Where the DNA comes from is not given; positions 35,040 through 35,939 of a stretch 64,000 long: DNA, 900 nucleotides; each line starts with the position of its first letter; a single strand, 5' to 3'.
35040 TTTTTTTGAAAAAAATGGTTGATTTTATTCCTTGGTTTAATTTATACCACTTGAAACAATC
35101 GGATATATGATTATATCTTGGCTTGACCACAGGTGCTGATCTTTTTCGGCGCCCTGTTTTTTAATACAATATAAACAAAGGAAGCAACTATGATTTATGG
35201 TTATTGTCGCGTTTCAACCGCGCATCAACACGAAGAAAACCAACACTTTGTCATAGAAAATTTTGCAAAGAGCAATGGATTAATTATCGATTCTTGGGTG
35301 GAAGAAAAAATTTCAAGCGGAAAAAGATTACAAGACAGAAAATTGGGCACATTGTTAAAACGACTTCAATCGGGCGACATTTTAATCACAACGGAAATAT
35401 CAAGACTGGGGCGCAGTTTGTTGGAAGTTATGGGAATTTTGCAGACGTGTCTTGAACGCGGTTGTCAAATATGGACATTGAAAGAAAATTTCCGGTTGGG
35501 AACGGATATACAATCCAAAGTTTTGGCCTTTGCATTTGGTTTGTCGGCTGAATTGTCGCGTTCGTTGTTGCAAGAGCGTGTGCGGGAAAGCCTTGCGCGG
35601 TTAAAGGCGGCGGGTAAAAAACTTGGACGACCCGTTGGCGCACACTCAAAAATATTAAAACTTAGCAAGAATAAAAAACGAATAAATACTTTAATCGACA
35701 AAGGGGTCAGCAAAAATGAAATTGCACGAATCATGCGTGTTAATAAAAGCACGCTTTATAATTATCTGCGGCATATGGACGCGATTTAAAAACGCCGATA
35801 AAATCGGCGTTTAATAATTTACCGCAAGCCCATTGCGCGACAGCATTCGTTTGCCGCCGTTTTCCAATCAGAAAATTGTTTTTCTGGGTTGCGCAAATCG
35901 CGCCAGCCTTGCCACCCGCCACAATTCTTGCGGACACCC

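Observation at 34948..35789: Predicted invertible promoter switch: hix-like inverted sites between a YadA-type adhesin gene and a Hin-family invertase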

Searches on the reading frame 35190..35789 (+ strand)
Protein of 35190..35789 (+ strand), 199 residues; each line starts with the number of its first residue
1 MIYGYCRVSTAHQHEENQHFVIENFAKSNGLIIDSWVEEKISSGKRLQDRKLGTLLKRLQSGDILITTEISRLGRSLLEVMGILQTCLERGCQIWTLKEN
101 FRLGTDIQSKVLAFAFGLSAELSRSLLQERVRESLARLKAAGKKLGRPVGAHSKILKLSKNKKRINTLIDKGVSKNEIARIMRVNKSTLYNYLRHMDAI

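Call 4: search_protein_families(library=pfam, proteins=[window:35190-35789:+])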
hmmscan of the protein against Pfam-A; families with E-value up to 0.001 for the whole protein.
window:35190-35789:+ (199 aa): 4 families
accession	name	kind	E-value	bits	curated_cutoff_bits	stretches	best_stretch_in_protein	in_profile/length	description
PF00239.26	Resolvase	-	1.2e-30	106.9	23.3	1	2-144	1-145/145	Resolvase, N terminal domain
PF02796.21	HTH_7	-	6.5e-05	23.4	23.8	1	159-194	7-43/45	Helix-turn-helix domain of resolvase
PF04218.19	CENP-B_N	-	0.00024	21.1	21.2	1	160-197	10-47/53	CENP-B N-terminal DNA-binding domain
PF13936.12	HTH_38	-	0.00061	19.9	27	0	163-194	11-42/44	Helix-turn-helix domain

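Call 6: find_encoding_contigs(protein=window:35190-35789:+, flank=3000, max_places=10)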
Protein window:35190-35789:+ (199 aa): 12 contigs read that carry it; 10 places shown.
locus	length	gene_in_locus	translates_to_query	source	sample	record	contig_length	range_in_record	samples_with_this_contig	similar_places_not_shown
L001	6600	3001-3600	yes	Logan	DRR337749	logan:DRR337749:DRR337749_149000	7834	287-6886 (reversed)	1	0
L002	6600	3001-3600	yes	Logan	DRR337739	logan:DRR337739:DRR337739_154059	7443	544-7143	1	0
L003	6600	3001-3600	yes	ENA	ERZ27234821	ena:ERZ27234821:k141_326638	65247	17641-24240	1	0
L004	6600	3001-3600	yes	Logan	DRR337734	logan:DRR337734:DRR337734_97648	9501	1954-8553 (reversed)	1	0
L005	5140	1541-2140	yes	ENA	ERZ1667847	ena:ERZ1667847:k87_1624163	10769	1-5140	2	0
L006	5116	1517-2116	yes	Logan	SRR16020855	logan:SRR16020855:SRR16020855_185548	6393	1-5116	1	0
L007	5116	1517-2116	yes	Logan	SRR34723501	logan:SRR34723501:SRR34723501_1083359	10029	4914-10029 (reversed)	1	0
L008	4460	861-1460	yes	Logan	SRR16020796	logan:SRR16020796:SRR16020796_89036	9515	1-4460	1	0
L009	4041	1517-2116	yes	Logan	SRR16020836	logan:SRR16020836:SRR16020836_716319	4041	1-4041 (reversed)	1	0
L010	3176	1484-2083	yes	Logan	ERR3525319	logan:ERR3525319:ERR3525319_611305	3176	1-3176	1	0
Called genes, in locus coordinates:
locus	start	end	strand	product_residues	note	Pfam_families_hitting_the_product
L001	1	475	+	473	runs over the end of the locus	?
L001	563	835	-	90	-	PF03083:MtN3_slv (weak), PF04193:PQ-loop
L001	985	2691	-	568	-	PF03895:YadA_anchor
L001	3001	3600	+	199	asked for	PF00239:Resolvase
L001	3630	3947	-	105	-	-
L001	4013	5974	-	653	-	-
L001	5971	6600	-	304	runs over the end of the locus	?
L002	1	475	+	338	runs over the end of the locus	?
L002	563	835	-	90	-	PF03083:MtN3_slv (weak), PF04193:PQ-loop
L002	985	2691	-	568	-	PF03895:YadA_anchor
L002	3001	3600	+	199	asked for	PF00239:Resolvase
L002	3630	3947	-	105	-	-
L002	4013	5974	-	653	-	-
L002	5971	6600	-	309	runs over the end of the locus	?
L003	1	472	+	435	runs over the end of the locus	PF02127:Peptidase_M18, PF05343:Peptidase_M42 (weak)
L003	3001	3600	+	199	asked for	PF00239:Resolvase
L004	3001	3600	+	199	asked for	PF00239:Resolvase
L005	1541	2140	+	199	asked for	PF00239:Resolvase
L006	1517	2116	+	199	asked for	PF00239:Resolvase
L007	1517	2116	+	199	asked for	PF00239:Resolvase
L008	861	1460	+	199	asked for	PF00239:Resolvase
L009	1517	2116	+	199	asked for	PF00239:Resolvase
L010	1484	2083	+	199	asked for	PF00239:Resolvase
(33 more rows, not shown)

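Call 9: find_related_loci(query=window:35190-35789:+, collection=genome_contigs, flank=4000)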
Query window:35190-35789:+ (199 aa) in genome_contigs; peptide patterns used: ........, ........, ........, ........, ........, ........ (x = any residue, [..] = any of these).
599 stretches matched a pattern (row limit reached: there are more); 143 encode a relative of the query (tblastn E <= 1e-3); the best 80 are kept; 80 distinct loci.
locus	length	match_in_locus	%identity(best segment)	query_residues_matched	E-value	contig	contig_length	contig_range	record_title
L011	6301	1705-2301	86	1-199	2e-114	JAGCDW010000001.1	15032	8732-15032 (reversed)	MAG: Alphaproteobacteria bacterium isolate RGIG9702 Yak_Omasum-2__c5705, whole genome shotgun sequence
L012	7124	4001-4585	85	1-195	1e-111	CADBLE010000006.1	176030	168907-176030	MAG: uncultured proteobacterium isolate RUG14070 genome assembly, contig: RUG14070_asm_6, whole genome shotgun sequence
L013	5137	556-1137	86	1-194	1e-110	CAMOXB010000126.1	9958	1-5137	MAG: uncultured proteobacterium isolate SRR873609_bin.15_metaWRAP_v1.3_MAG genome assembly, contig: ERZ1756109_4716394,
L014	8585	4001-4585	85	1-195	2e-110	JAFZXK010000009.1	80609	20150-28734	MAG: Alphaproteobacteria bacterium isolate RGIG8185 Water_buffalos_Rumen-3__c698023, whole genome shotgun sequence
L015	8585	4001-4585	85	1-195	1e-109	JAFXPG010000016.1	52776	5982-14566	MAG: Alphaproteobacteria bacterium isolate RGIG6621 Sheep_Rumen-1__c1457400, whole genome shotgun sequence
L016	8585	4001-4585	88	1-195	8e-109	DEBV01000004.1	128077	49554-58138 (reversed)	MAG TPA_asm: Alphaproteobacteria bacterium UBA2947 UBA2947_contig_3256, whole genome shotgun sequence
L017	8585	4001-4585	87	1-195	1e-108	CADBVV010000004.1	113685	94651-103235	MAG: uncultured proteobacterium isolate RUG14344 genome assembly, contig: RUG14344_asm_4, whole genome shotgun sequence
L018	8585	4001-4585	87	1-195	1e-108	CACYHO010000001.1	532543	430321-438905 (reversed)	MAG: uncultured proteobacterium isolate RUG11949 genome assembly, contig: RUG11949_asm_1, whole genome shotgun sequence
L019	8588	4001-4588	81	1-196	2e-106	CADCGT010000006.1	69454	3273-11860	MAG: uncultured proteobacterium isolate RUG14636 genome assembly, contig: RUG14636_asm_6, whole genome shotgun sequence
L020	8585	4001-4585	87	1-195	5e-106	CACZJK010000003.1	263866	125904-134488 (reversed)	MAG: uncultured proteobacterium isolate RUG12675 genome assembly, contig: RUG12675_asm_3, whole genome shotgun sequence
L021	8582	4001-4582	81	1-194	9e-106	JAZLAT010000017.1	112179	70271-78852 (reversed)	MAG: Candidatus Enterousia sp. isolate T1900045073_TC20190067.MAGScoT_cleanbin_000009 SGB_4624_k141_3773835, whole genom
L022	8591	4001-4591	80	1-197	5e-106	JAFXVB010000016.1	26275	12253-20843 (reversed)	MAG: Alphaproteobacteria bacterium isolate RGIG6772 Sheep_Rumen-3__c384173, whole genome shotgun sequence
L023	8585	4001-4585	86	1-195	2e-105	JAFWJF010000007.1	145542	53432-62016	MAG: Alphaproteobacteria bacterium isolate RGIG5789 Sheep_Ileum-5__c207962, whole genome shotgun sequence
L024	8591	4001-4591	76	1-197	2e-102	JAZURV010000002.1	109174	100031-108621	MAG: Candidatus Enterousia sp. isolate T1900044850_TS20190316.MAGScoT_cleanbin_000038 SGB_3006_k141_6034, whole genome s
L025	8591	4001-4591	77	1-197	6e-101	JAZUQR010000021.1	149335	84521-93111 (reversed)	MAG: Alphaproteobacteria bacterium isolate T1900044856_TS20190322.MAGScoT_cleanbin_000019 SGB_3064_k141_945185, whole ge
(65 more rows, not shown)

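Call 21: search_protein_families(library=ncbifam, proteins=[window:35190-35789:+], max_evalue=0.01)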
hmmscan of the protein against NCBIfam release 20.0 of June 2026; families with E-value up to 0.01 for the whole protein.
window:35190-35789:+ (199 aa): 6 families
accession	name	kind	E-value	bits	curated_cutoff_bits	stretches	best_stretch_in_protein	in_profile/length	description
NF009949.0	PRK13413.1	equivalog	1.5e-78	263.1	272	1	1-196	1-196/203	master DNA invertase Mpi family serine-type recombinase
NF041201.1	recomb_XisF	equivalog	1.7e-10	40.5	375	1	2-181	1-183/465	fdxN element excision recombinase XisF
NF033518.0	transpos_IS607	equivalog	2.4e-07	30.5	110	1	2-95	56-150/187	IS607 family transposase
NF049883.1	resolv_YneB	equivalog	0.0002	20.9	175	1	5-142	5-146/211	YneB family resolvase-like protein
TIGR04323.1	SpoChoClust_1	subfamily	0.0065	16.4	55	0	15-103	18-103/122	LIC12192 family sporadic carbohydrate cluster protein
TIGR03020.2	EpsA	equivalog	0.0082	15.8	170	0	132-195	164-228/247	XrtB/PEP-CTERM-associated transcriptional regulator EpsA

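Call 22: search_solved_structures(query=window:35190-35789:+, show_alignments=2)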
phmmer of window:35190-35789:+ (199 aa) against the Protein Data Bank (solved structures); distinct sequences matched with E-value up to 0.001: 10.
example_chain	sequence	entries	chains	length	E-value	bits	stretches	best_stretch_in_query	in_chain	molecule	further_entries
4m6f_A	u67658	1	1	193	6.4e-14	55.7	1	1-191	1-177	DNA-invertase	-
3uj3_X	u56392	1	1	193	5.1e-13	52.7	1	1-191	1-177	DNA-invertase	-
5cy1_A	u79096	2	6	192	1.2e-08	38.5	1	2-194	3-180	Transposon Tn3 resolvase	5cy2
1gdt_A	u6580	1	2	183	3.8e-07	33.6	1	2-194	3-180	PROTEIN (GAMMA DELTA RESOLVASE)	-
1zr2_A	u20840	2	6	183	1.1e-06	32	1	2-194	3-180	Transposon gamma-delta resolvase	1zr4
2gm4_A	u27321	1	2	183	2.3e-06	31.1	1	2-194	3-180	Transposon gamma-delta resolvase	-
1gdr_A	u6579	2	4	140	2.5e-05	27.7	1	2-139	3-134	GAMMA DELTA-RESOLVASE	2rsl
2r0q_C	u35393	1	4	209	8e-05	26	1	1-195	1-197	Putative transposon Tn552 DNA-invertase bin3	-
2gm5_A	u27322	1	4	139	0.00039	23.8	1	2-134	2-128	Transposon gamma-delta resolvase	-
1ght_A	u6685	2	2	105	0.00059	23.2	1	2-95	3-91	TRANSPOSON GAMMA-DELTA RESOLVASE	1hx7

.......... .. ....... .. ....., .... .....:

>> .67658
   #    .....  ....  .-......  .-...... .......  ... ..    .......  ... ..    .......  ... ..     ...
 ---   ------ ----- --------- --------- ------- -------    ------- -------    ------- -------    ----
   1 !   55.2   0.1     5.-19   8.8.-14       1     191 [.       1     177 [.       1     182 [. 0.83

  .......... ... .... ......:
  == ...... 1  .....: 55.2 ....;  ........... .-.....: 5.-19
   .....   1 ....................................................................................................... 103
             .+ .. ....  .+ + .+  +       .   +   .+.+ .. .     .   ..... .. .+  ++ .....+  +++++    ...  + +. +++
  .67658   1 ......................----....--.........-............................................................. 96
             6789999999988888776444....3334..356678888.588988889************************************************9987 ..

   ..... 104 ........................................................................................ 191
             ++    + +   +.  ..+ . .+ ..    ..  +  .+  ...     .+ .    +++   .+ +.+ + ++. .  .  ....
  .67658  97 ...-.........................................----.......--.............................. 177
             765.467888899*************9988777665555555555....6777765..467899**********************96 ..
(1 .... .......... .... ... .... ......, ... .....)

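Call 59: find_homologous_proteins(query=window:35190-35789:+, max_evalue=1e-20)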
Query window:35190-35789:+ (199 aa): 8000 proteins with E <= 1e-20 among 8000 candidates; the best 120 are listed.
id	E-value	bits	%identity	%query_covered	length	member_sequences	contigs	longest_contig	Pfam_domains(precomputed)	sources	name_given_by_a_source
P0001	7.1e-122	422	99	100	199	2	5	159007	PF00239.27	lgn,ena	-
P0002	3.6e-108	378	88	100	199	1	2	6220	PF00239.27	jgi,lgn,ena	-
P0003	5.7e-108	377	89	100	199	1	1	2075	PF00239.27,PF02796.22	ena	-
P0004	1.1e-107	376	89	100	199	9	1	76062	PF00239.27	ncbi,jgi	-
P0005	1.4e-107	376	88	100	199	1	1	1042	PF00239.27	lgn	-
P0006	3.5e-107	374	88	100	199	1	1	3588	PF00239.27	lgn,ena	-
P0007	5.2e-107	374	87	100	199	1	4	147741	PF00239.27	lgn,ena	-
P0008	6.0e-107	374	88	100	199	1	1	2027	PF00239.27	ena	-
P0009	7.9e-107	373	88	99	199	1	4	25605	PF00239.27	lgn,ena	-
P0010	1.6e-106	372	88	98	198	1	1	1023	PF00239.27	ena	-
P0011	2.7e-106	371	90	97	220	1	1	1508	PF00239.27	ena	-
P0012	3.0e-106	371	88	100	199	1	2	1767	PF00239.27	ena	-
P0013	1.8e-105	369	86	100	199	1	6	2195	PF00239.27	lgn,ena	-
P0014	2.0e-105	369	85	100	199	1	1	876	PF00239.27,PF02796.22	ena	-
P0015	3.6e-105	368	86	100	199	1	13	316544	PF00239.27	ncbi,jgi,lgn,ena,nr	ncbi:MAG: recombinase family protein [Alphaproteobacteria bacterium]|jgi:DNA invertase Pin-like site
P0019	1.2e-104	366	87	98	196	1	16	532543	PF00239.27,PF02796.22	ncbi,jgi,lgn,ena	jgi:DNA invertase Pin-like site-specific DNA recombinase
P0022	1.4e-104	366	87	98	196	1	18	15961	PF00239.27,PF02796.22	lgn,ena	-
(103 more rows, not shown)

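Call 61: find_encoding_contigs(protein=P0001, flank=1000, max_places=10)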
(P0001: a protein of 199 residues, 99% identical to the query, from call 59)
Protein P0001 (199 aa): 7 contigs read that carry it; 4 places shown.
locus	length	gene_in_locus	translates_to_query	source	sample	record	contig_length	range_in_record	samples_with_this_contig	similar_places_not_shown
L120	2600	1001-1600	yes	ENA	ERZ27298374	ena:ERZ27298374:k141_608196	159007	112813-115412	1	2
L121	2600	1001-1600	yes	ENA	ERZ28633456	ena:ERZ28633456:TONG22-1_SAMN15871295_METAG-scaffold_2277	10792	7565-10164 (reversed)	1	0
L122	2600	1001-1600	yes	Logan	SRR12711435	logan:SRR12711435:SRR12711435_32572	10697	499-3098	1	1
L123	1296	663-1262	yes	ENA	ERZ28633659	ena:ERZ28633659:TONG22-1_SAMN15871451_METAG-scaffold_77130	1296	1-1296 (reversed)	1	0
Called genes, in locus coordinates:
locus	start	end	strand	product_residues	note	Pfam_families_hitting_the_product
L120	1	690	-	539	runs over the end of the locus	PF03895:YadA_anchor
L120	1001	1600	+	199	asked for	PF00239:Resolvase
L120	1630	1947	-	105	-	-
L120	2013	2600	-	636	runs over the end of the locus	-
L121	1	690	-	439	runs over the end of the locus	?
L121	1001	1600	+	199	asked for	PF00239:Resolvase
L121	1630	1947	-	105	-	-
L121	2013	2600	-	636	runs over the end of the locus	-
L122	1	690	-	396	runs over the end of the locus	?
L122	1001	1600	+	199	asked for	PF00239:Resolvase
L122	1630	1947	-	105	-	-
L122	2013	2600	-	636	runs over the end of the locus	-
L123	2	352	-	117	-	?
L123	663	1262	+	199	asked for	PF00239:Resolvase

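Call 62: find_encoding_contigs(protein=P0019, flank=1000, max_places=10)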
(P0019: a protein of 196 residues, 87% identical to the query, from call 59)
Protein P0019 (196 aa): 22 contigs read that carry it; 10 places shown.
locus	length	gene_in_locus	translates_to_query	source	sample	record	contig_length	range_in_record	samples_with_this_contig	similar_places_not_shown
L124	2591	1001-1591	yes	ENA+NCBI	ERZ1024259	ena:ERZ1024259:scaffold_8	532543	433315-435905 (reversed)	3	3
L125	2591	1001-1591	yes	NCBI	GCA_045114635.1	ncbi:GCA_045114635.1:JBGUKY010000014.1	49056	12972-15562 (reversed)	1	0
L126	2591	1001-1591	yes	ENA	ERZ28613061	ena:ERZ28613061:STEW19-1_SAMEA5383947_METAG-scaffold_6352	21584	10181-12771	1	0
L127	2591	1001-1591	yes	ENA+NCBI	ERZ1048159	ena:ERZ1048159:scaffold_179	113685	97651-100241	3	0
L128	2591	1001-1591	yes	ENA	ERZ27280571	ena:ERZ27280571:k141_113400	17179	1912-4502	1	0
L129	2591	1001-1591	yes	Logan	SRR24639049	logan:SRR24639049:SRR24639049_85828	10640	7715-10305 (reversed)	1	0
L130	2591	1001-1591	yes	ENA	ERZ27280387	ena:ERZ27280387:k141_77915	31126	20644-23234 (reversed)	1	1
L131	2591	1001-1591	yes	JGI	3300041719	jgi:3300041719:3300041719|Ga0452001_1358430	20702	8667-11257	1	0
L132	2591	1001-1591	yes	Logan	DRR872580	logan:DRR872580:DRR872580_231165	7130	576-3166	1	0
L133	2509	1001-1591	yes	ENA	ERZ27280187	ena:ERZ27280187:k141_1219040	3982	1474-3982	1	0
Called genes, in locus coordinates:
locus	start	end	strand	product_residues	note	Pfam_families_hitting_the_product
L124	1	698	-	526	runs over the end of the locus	PF03895:YadA_anchor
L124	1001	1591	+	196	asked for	PF00239:Resolvase, PF02796:HTH_7 (weak)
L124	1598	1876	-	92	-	PF05164:ZapA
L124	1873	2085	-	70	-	-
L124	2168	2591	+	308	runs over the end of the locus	-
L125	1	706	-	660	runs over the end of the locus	PF03895:YadA_anchor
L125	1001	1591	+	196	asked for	PF00239:Resolvase, PF02796:HTH_7 (weak)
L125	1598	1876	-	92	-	PF05164:ZapA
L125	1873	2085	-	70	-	-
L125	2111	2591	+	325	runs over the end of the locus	-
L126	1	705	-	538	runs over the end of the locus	PF03895:YadA_anchor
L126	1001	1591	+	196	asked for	PF00239:Resolvase, PF02796:HTH_7 (weak)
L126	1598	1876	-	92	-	PF05164:ZapA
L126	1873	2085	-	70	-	-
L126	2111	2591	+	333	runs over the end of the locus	-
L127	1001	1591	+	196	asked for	PF00239:Resolvase, PF02796:HTH_7 (weak)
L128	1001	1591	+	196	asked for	PF00239:Resolvase, PF02796:HTH_7 (weak)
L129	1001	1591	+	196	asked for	PF00239:Resolvase, PF02796:HTH_7 (weak)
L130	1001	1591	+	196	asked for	PF00239:Resolvase, PF02796:HTH_7 (weak)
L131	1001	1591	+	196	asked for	PF00239:Resolvase, PF02796:HTH_7 (weak)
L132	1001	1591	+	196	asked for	PF00239:Resolvase, PF02796:HTH_7 (weak)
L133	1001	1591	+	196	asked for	PF00239:Resolvase, PF02796:HTH_7 (weak)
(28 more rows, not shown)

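Call 63: find_encoding_contigs(protein=P0022, flank=1000, max_places=10)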
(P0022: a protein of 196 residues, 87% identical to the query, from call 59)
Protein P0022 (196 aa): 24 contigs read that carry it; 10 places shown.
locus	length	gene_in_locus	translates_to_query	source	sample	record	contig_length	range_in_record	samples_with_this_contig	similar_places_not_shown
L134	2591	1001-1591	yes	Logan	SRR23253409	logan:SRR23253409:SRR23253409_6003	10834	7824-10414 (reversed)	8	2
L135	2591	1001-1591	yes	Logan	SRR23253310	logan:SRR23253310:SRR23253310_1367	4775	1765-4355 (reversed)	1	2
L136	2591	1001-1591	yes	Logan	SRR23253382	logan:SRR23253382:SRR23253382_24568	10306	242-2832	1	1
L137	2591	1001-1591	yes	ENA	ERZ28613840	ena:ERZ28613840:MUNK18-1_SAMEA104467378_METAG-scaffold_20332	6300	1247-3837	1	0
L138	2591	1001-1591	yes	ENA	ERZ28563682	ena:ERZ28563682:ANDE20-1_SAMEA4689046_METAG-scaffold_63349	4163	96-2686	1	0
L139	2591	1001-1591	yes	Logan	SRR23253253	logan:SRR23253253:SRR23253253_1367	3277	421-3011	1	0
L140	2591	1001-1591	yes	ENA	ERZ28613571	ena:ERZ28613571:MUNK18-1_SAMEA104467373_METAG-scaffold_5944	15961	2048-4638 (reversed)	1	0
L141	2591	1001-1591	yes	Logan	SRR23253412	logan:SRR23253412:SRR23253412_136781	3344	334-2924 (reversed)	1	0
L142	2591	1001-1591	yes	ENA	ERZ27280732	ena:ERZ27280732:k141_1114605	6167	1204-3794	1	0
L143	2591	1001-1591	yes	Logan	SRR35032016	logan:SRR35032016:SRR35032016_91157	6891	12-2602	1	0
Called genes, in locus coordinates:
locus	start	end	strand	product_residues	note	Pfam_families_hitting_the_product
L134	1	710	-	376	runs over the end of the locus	?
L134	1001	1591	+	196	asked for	PF00239:Resolvase, PF02796:HTH_7 (weak)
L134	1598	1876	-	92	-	PF05164:ZapA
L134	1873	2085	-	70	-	-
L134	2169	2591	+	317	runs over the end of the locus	-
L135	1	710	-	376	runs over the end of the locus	?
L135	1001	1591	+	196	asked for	PF00239:Resolvase, PF02796:HTH_7 (weak)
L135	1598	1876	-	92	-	PF05164:ZapA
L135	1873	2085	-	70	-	-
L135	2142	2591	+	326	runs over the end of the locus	-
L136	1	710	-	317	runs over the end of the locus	?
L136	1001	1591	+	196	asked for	PF00239:Resolvase, PF02796:HTH_7 (weak)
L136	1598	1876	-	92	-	PF05164:ZapA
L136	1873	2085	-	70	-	-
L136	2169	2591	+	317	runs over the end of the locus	-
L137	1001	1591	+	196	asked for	PF00239:Resolvase, PF02796:HTH_7 (weak)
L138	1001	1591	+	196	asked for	PF00239:Resolvase, PF02796:HTH_7 (weak)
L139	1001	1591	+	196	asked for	PF00239:Resolvase, PF02796:HTH_7 (weak)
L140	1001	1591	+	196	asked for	PF00239:Resolvase, PF02796:HTH_7 (weak)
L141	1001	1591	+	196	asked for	PF00239:Resolvase, PF02796:HTH_7 (weak)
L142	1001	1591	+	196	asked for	PF00239:Resolvase, PF02796:HTH_7 (weak)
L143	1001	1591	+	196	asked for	PF00239:Resolvase, PF02796:HTH_7 (weak)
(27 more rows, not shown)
